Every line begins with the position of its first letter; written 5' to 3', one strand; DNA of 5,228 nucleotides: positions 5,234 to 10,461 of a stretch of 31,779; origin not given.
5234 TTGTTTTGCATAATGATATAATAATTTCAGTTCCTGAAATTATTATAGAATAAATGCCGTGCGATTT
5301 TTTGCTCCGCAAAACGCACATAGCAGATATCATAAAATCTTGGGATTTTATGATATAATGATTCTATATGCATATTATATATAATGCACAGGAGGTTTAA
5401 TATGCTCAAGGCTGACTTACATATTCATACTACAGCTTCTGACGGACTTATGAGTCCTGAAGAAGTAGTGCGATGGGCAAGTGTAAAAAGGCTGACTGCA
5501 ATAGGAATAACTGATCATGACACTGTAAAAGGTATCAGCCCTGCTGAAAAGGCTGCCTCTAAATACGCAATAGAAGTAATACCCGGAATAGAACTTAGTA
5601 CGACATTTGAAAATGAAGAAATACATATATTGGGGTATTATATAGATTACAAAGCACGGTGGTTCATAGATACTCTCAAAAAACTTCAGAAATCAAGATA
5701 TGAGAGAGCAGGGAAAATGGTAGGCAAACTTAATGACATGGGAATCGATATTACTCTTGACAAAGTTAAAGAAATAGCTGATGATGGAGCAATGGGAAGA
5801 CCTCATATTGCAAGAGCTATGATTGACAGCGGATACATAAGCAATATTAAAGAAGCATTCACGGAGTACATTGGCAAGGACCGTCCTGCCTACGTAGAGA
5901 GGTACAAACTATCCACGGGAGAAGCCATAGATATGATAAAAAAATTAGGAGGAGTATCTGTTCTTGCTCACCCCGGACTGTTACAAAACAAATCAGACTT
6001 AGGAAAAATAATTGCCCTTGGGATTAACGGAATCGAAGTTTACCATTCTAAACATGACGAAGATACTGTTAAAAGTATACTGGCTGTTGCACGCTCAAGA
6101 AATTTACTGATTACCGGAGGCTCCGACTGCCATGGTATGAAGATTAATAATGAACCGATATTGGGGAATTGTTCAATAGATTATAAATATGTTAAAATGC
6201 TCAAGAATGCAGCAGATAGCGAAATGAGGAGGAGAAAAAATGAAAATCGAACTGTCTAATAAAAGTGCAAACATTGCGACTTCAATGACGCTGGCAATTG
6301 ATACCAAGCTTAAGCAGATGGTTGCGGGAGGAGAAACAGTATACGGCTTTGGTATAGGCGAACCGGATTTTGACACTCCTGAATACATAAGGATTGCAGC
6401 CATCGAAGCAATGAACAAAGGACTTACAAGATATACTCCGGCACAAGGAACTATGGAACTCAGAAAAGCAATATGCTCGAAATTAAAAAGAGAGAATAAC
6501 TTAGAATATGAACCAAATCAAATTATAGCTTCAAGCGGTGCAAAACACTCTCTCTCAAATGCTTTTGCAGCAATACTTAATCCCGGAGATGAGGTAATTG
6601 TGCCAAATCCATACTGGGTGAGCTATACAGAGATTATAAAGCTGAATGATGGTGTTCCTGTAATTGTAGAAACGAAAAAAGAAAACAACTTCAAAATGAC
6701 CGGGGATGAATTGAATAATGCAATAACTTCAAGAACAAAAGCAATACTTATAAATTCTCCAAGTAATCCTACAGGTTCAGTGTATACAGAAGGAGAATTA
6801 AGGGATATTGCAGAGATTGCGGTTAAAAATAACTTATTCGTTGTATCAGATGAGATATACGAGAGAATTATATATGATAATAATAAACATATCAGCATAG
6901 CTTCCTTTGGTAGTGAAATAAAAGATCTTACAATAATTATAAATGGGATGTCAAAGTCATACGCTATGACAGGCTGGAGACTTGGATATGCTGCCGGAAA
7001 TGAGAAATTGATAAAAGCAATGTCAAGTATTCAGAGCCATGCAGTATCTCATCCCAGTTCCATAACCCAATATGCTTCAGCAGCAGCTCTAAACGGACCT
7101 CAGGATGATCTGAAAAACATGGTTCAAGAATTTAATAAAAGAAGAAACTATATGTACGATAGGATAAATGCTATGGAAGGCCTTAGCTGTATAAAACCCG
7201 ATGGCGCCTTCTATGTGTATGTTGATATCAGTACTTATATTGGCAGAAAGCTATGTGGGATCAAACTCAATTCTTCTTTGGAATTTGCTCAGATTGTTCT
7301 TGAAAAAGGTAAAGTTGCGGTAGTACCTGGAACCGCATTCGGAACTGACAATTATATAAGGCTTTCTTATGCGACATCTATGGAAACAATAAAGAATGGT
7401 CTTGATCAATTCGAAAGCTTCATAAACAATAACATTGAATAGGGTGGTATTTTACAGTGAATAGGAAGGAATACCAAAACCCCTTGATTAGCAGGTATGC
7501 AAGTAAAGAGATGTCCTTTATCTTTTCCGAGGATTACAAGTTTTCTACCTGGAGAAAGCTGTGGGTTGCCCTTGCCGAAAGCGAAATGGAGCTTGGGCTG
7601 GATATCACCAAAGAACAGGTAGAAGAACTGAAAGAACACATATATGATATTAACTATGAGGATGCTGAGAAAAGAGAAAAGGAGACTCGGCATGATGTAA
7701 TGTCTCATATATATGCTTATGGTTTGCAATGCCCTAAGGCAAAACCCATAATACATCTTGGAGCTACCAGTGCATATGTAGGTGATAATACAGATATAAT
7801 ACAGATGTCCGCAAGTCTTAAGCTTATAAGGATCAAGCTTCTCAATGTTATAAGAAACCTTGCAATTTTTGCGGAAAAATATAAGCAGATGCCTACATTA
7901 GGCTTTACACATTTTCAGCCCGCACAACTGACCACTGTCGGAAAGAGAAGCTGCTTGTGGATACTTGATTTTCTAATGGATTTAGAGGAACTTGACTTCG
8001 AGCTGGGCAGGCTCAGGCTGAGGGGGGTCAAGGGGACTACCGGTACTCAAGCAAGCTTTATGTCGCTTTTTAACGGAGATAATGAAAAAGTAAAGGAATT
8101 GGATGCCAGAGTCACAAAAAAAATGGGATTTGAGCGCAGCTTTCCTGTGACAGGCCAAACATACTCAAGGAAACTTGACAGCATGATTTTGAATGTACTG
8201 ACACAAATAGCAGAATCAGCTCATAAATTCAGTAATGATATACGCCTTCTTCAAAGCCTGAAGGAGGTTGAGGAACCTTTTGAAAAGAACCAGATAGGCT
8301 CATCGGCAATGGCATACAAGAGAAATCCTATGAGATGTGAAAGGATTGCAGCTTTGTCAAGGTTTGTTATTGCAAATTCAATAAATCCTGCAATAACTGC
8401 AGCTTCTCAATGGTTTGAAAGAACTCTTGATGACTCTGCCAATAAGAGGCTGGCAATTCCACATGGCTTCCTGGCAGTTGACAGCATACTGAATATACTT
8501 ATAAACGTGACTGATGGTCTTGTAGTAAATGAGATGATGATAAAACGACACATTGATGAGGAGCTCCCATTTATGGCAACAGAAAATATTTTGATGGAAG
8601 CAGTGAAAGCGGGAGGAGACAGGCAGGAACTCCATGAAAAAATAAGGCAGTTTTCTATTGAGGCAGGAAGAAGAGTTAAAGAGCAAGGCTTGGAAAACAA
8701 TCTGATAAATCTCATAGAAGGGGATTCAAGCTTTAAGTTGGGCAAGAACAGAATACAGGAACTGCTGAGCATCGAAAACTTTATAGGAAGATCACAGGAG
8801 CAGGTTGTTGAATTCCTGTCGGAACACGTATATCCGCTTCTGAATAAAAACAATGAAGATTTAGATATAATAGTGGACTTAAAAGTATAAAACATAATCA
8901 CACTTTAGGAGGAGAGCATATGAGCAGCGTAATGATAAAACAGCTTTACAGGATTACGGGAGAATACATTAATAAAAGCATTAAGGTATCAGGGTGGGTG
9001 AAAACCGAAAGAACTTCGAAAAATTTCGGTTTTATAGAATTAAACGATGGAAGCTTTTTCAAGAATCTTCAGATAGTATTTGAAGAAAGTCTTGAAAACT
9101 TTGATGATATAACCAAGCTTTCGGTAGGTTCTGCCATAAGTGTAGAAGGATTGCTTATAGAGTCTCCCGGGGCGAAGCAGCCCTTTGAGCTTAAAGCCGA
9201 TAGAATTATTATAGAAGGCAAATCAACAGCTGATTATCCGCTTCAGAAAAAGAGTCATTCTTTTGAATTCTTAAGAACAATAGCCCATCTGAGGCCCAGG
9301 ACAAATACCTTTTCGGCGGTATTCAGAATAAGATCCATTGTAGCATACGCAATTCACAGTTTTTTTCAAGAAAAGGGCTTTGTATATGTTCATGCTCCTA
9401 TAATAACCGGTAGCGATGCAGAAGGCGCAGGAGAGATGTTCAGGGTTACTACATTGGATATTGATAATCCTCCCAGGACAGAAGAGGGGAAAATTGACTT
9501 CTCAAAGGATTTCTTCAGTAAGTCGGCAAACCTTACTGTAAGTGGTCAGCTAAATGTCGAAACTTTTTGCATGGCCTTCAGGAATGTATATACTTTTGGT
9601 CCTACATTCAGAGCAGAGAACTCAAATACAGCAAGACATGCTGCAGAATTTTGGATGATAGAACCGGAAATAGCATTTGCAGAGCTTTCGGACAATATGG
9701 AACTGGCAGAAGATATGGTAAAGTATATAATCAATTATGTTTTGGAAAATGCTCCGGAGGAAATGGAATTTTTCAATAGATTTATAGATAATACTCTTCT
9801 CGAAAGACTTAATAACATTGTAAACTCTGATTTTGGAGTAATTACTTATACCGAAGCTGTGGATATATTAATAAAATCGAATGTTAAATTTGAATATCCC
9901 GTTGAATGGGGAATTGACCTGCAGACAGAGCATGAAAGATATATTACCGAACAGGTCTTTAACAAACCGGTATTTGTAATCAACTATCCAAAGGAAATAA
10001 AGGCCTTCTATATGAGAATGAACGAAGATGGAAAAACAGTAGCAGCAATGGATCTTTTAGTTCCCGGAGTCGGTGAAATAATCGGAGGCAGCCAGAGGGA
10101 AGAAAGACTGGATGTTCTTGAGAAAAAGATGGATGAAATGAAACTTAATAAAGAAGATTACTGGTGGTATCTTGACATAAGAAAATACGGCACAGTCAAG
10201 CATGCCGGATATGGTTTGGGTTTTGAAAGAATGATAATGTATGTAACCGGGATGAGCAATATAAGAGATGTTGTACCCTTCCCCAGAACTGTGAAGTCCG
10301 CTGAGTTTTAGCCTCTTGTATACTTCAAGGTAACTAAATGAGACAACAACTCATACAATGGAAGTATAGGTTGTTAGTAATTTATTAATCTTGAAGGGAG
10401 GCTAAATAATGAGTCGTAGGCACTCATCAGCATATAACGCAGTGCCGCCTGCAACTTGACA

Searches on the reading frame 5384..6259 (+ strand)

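Call 63: search_protein_families(library=pfam, proteins=[window:5384-6259:+], max_evalue=0.00001)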
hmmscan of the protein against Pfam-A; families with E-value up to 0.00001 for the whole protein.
window:5384-6259:+ (291 aa): 1 family
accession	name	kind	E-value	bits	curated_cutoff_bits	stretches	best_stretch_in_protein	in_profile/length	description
PF02811.25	PHP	-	8e-12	46.2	26.4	1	11-80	1-73/164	PHP domain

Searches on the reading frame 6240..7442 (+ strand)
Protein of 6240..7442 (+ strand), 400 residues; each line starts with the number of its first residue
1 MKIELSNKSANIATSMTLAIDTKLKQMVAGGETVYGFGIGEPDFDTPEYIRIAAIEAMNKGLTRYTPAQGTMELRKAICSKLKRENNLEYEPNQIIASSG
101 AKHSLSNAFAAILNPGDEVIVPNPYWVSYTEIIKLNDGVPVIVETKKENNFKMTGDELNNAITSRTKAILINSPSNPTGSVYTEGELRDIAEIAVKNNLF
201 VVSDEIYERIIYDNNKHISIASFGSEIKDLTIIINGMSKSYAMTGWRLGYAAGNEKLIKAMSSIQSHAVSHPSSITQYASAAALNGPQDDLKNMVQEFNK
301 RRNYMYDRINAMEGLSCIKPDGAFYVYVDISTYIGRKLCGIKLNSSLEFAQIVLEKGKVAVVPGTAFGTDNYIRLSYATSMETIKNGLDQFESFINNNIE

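Call 63: search_protein_families(library=pfam, proteins=[window:6240-7442:+], max_evalue=0.00001)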
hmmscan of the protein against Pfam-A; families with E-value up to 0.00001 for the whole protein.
window:6240-7442:+ (400 aa): 3 families
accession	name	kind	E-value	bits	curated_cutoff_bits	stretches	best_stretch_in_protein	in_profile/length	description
PF00155.27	Aminotran_1_2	-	6.1e-89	299.1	19.7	1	34-389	3-359/361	Aminotransferase class I and II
PF01041.23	DegT_DnrJ_EryC1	-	1.1e-08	35.2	19.8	1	110-204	57-145/360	DegT/DnrJ/EryC1/StrS aminotransferase family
PF01053.26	Cys_Met_Meta_PP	-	2.4e-06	26.8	27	1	87-205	63-174/381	Cys/Met metabolism PLP-dependent enzyme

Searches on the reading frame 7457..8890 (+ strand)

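Call 63: search_protein_families(library=pfam, proteins=[window:7457-8890:+], max_evalue=0.00001)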
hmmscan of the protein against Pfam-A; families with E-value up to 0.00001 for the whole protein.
window:7457-8890:+ (477 aa): 2 families
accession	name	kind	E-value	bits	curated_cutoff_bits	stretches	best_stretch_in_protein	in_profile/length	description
PF00206.25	Lyase_1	-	8.1e-20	71.9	27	1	45-302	41-308/312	Lyase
PF10397.14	ADSL_C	-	1.1e-18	67.7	32.7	1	371-452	1-78/79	Adenylosuccinate lyase C-terminus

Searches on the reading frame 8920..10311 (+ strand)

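Call 3: search_protein_families(library=pfam, proteins=[window:8920-10311:+])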
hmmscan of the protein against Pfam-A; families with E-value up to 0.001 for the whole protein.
window:8920-10311:+ (463 aa): 2 families
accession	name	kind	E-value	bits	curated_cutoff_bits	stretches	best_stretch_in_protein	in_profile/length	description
PF00152.25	tRNA-synt_2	-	2e-67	227.9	25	1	122-457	9-307/308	tRNA synthetases class II (D, K and N)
PF01336.31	tRNA_anti-codon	-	1.5e-10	41.3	27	1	22-98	2-74/75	OB-fold nucleic acid binding domain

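Call 4: search_protein_families(library=ncbifam, proteins=[window:8920-10311:+])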
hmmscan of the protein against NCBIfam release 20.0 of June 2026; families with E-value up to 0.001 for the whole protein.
window:8920-10311:+ (463 aa): 17 families
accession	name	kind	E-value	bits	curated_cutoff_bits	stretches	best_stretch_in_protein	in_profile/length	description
NF003037.0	PRK03932.1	equivalog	1.1e-211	703.6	414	1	2-463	2-451/451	asparagine--tRNA ligase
TIGR00457.1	asnS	equivalog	6.9e-193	641.5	342.6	1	4-463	2-455/455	asparagine--tRNA ligase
NF003483.0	PRK05159.1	equivalog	2.2e-81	274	353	2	187-457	169-432/438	aspartate--tRNA(Asn) ligase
TIGR00458.1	aspS_nondisc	equivalog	7.4e-60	203.1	368.4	2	187-458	165-423/428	aspartate--tRNA(Asn) ligase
NF005052.0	PRK06462.1-1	equivalog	5.2e-41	140.9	368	1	123-457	37-346/353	asparagine synthetase A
TIGR00459.1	aspS_bact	equivalog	1.3e-35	122.9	373.85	2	11-276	9-262/586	aspartate--tRNA ligase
NF005054.0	PRK06462.1-4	equivalog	2.4e-34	118.8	309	1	129-456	19-310/318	asparagine synthetase A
NF001750.0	PRK00476.1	equivalog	1.5e-32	112.7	443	2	11-278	11-269/590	aspartate--tRNA ligase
NF001756.1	PRK00484.1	subfamily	4e-32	111.5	468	2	220-456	237-484/488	lysine--tRNA ligase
TIGR00499.1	lysS_bact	equivalog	3.9e-26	91.7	427.6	2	220-456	240-491/496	lysine--tRNA ligase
NF005055.0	PRK06462.1-5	equivalog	7e-26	91.1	389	1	127-457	23-334/341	asparagine synthetase A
NF005053.0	PRK06462.1-3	equivalog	3.3e-23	82.6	322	1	206-452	22-262/274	asparagine synthetase A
NF009101.0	PRK12445.1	subfamily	1.5e-13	50.2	1026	1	19-456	66-500/505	lysine--tRNA ligase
NF002821.0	PRK02983.1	equivalog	1.2e-12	46.7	742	2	221-456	847-1097/1102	bifunctional lysylphosphatidylglycerol synthetase/lysine--tRNA ligase LysX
TIGR00462.1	genX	equivalog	1.1e-10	41.4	286.9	1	138-454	4-304/304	EF-P lysine aminoacylase EpmA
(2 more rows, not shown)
